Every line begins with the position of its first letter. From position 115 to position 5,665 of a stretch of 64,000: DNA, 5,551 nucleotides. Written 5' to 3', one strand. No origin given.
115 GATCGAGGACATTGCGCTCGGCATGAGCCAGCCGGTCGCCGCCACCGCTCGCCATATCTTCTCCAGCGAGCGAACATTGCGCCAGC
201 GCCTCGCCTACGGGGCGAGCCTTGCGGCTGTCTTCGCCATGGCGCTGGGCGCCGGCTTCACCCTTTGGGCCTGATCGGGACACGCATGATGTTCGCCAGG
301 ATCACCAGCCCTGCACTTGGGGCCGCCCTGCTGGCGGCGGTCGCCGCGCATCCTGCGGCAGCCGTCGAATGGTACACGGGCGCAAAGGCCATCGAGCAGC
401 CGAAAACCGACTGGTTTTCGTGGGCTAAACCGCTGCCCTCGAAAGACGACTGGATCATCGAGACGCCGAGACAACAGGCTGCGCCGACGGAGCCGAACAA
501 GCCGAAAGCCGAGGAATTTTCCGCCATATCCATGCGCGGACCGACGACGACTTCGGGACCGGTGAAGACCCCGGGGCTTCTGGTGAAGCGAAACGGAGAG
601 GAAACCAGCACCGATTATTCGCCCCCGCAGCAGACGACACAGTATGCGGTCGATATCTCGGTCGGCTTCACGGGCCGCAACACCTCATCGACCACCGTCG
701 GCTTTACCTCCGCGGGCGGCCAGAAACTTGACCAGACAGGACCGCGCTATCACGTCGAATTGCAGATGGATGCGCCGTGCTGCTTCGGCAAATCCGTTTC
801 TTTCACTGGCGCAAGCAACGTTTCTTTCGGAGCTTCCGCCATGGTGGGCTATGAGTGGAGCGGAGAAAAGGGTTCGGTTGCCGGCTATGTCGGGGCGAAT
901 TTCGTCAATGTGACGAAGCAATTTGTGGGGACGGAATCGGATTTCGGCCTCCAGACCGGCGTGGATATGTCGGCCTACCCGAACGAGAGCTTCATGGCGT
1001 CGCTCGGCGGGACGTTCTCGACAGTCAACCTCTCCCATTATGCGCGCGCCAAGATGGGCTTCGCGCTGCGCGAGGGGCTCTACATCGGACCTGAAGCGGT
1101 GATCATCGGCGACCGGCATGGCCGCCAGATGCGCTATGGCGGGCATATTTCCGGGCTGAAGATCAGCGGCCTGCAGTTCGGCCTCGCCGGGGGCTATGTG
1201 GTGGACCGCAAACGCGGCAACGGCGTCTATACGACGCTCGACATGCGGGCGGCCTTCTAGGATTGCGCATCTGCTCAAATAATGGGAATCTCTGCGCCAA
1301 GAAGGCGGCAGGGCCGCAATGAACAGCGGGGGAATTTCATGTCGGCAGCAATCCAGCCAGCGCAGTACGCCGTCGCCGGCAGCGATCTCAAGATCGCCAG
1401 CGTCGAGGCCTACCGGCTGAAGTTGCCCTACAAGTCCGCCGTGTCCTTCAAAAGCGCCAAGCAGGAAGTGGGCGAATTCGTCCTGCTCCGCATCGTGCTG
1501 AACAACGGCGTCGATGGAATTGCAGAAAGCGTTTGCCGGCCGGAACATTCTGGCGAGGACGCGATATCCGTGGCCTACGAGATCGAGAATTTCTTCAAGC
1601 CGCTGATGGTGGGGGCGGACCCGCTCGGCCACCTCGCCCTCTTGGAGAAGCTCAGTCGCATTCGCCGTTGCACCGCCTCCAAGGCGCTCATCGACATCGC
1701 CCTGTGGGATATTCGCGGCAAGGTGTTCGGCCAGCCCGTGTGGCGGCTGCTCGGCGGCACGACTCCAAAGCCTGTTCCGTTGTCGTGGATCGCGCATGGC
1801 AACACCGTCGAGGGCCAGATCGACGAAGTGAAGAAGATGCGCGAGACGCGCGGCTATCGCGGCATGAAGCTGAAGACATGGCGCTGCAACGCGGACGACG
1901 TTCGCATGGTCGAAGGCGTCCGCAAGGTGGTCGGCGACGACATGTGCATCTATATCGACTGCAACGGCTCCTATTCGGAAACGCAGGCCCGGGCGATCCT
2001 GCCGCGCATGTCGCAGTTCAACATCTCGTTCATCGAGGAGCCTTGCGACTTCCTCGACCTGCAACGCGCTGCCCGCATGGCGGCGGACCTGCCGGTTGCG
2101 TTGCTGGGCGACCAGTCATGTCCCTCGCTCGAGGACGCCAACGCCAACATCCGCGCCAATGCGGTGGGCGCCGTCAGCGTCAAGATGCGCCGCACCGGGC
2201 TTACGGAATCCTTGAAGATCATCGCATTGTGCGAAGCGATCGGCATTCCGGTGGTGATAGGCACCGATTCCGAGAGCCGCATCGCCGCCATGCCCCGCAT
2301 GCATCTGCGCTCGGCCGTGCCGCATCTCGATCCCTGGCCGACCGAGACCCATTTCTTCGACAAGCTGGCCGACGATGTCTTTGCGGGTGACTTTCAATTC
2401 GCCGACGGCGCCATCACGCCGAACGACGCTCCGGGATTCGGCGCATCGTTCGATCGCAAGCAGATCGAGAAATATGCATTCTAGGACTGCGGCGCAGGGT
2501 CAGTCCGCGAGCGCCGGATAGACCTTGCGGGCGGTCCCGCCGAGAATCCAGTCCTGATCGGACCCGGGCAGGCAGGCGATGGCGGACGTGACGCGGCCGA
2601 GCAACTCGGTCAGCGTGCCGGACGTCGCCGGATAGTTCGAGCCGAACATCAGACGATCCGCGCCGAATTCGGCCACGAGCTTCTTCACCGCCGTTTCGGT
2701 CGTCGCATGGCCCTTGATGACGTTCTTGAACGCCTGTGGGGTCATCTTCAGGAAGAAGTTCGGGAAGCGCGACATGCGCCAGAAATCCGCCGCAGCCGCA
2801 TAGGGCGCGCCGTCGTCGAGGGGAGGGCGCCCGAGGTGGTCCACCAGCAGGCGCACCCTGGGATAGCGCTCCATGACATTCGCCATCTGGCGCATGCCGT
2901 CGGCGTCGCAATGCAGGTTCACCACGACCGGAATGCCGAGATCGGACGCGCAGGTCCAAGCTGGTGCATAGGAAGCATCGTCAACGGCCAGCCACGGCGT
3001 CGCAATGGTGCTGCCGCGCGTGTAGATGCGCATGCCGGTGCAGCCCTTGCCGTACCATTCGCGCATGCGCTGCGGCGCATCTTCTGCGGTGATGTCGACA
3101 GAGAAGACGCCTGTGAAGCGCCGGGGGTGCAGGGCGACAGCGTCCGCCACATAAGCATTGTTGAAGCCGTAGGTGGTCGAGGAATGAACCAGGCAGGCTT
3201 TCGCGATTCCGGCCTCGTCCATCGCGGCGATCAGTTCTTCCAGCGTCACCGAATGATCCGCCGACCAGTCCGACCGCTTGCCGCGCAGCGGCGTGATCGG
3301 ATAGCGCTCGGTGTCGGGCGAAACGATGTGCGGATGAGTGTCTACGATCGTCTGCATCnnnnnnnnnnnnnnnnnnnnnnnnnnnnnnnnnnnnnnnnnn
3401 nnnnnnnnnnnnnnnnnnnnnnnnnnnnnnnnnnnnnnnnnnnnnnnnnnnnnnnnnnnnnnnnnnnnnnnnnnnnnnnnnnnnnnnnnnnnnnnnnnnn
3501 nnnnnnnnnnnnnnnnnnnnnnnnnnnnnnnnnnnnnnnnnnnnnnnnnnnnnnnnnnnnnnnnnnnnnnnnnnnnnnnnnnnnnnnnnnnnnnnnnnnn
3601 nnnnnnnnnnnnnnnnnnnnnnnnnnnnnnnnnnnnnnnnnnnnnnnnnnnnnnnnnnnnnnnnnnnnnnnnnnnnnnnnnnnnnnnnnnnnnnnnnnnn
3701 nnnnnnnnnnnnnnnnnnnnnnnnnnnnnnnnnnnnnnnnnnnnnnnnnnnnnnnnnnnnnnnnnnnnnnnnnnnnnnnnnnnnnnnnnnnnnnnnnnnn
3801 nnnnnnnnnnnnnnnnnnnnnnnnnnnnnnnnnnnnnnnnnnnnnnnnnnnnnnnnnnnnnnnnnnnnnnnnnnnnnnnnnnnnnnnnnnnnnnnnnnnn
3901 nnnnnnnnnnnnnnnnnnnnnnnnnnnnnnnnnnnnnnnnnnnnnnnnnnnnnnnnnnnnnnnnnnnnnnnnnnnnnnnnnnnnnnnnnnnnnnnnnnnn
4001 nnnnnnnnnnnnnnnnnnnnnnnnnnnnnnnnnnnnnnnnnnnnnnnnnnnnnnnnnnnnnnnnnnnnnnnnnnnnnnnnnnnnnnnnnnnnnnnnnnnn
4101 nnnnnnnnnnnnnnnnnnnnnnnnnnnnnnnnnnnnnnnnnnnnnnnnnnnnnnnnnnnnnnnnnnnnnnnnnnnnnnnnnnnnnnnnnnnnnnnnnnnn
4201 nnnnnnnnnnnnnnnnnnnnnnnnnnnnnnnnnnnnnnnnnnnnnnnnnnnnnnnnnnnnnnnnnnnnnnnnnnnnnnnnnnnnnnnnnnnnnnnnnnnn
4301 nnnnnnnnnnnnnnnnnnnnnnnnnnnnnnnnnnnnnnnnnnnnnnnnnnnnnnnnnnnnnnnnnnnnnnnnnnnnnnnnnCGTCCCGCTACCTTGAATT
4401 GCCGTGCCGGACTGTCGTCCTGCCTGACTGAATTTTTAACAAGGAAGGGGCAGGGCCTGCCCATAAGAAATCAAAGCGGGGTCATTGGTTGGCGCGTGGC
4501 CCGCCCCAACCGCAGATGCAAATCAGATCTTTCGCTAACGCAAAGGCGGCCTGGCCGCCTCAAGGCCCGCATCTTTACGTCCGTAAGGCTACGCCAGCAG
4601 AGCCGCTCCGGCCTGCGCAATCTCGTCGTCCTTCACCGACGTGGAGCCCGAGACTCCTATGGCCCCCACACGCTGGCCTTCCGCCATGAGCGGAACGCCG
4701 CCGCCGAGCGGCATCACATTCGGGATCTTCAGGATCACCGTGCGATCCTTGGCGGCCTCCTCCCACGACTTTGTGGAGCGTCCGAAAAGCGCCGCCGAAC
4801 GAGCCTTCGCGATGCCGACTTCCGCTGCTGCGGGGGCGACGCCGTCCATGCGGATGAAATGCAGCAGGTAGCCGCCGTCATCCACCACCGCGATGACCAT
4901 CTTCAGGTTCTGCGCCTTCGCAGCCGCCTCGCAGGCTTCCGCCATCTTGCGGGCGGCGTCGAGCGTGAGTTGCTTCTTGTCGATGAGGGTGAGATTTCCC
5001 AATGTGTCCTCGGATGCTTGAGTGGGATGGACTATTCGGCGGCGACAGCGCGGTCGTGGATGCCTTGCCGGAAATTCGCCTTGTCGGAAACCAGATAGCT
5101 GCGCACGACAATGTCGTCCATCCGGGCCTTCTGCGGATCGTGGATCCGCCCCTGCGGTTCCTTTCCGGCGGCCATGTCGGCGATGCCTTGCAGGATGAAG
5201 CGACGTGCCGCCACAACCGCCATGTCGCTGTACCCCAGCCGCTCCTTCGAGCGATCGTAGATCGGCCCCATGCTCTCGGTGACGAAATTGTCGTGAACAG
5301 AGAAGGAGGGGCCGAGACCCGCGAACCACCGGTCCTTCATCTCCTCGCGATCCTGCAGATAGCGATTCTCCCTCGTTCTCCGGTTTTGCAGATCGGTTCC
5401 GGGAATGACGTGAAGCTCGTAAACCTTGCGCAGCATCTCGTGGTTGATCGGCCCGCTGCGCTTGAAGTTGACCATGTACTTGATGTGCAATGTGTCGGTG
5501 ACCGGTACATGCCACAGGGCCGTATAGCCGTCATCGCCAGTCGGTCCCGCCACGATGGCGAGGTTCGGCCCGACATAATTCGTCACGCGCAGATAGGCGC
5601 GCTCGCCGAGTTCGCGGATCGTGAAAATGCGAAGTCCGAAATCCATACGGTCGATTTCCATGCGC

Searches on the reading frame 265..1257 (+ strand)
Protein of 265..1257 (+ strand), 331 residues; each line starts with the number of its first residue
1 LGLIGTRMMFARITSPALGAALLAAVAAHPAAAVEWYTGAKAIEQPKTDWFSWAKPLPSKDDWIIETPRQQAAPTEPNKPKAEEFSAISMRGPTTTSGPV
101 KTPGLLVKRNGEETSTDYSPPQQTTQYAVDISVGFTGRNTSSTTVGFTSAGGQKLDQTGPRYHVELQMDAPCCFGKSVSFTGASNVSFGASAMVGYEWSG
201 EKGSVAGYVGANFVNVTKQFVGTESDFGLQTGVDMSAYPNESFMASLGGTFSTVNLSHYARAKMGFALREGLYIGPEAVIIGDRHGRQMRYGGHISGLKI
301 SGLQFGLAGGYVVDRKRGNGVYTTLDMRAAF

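Call 82: search_protein_families(library=pfam, proteins=[window:265-1257:+], max_evalue=0.00001)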
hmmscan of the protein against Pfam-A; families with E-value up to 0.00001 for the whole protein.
window:265-1257:+ (331 aa): 1 family
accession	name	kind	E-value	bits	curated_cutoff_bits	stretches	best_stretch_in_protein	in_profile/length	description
PF17036.11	CBP_BcsS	-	8.3e-21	75.1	24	1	186-329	57-205/207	Cellulose biosynthesis protein BcsS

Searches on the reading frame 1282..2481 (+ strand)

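Call 82: search_protein_families(library=pfam, proteins=[window:1282-2481:+], max_evalue=0.00001)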
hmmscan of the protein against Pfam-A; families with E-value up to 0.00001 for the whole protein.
window:1282-2481:+ (400 aa): 2 families
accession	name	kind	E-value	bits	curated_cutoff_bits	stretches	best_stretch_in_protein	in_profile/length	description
PF13378.12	MR_MLE_C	-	5.2e-44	151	29.4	1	181-393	4-218/219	Enolase C-terminal domain-like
PF02746.21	MR_MLE_N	-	6.6e-13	49.3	22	1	55-158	19-117/117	Mandelate racemase / muconate lactonizing enzyme, N-terminal domain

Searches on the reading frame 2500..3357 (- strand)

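Call 82: search_protein_families(library=pfam, proteins=[window:2500-3357:-], max_evalue=0.00001)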
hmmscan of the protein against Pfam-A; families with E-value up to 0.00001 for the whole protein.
window:2500-3357:- (285 aa): 1 family
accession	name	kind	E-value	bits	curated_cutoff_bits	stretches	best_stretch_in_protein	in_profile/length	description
PF04909.20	Amidohydro_2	-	3.2e-31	109.6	26.4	1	5-281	1-288/289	Amidohydrolase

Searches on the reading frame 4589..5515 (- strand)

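Call 82: search_protein_families(library=pfam, proteins=[window:4589-5515:-], max_evalue=0.00001)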
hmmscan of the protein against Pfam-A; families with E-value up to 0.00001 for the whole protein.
window:4589-5515:- (308 aa): 1 family
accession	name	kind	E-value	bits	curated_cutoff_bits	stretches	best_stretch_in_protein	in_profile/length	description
PF03928.20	HbpS-like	-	5.9e-34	117.3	25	1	183-304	1-127/128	Haem degrading protein HbpS-like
